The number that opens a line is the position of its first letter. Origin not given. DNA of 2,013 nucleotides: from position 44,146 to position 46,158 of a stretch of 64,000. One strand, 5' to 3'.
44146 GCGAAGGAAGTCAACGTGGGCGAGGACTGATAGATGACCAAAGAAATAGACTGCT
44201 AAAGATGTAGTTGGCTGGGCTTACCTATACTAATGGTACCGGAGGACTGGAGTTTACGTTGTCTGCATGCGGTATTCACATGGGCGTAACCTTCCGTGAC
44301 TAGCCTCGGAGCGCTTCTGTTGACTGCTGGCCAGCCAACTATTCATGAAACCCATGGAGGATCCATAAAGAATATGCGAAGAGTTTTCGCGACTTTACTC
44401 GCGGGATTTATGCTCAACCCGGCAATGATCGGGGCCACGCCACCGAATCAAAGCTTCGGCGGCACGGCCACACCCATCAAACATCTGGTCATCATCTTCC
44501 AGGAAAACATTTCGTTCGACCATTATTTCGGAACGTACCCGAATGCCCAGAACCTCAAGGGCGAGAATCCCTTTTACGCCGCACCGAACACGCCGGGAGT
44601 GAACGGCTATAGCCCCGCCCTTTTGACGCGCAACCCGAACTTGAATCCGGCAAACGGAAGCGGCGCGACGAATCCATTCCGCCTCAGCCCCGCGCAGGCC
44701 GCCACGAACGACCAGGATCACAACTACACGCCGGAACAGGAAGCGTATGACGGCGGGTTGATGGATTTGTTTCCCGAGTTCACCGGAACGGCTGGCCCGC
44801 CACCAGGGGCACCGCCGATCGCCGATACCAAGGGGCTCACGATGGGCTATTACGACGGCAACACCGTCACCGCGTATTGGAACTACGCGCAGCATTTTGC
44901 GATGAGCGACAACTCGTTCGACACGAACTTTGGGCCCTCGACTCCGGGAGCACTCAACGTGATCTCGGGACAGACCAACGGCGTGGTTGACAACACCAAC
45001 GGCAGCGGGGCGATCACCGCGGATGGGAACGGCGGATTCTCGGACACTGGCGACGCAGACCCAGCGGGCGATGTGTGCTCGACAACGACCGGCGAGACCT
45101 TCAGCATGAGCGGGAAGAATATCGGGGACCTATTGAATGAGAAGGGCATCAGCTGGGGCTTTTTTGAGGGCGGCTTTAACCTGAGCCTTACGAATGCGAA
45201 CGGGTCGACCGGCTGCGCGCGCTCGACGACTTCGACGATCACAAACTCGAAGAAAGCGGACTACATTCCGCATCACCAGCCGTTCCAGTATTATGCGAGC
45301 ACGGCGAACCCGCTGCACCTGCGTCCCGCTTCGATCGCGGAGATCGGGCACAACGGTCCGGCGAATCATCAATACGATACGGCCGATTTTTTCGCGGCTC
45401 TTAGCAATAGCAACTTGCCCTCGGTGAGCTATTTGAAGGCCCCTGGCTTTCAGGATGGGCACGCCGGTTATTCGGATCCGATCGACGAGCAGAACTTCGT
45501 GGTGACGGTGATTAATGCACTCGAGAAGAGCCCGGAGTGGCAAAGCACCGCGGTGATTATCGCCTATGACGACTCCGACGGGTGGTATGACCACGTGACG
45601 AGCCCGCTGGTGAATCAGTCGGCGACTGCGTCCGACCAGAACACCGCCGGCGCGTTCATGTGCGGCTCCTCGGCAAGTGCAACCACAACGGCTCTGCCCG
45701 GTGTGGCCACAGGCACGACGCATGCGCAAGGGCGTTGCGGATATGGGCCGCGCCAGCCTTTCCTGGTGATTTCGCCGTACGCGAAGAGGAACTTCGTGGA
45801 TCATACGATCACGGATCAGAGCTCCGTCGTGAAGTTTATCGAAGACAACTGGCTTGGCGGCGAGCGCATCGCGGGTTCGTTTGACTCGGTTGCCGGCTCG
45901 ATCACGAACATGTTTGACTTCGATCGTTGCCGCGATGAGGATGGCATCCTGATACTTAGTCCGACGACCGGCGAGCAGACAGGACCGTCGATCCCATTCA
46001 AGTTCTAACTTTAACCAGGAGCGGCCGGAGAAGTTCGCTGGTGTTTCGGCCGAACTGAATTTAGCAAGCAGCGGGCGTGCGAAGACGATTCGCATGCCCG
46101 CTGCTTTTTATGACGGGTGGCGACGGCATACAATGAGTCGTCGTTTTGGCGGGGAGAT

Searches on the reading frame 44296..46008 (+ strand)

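Call 18: search_protein_families(library=ncbifam, proteins=[window:44296-46008:+], max_evalue=0.00001)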
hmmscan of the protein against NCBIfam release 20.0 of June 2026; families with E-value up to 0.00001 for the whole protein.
window:44296-46008:+ (570 aa): 2 families
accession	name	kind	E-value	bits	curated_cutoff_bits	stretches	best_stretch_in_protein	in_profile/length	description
TIGR03396.1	PC_PLC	equivalog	8.9e-50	169.8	580.25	1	47-545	31-450/688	phosphocholine-specific phospholipase C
TIGR03397.1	acid_phos_Burk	subfamily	3.1e-47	161.9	362.75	2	272-437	264-407/483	acid phosphatase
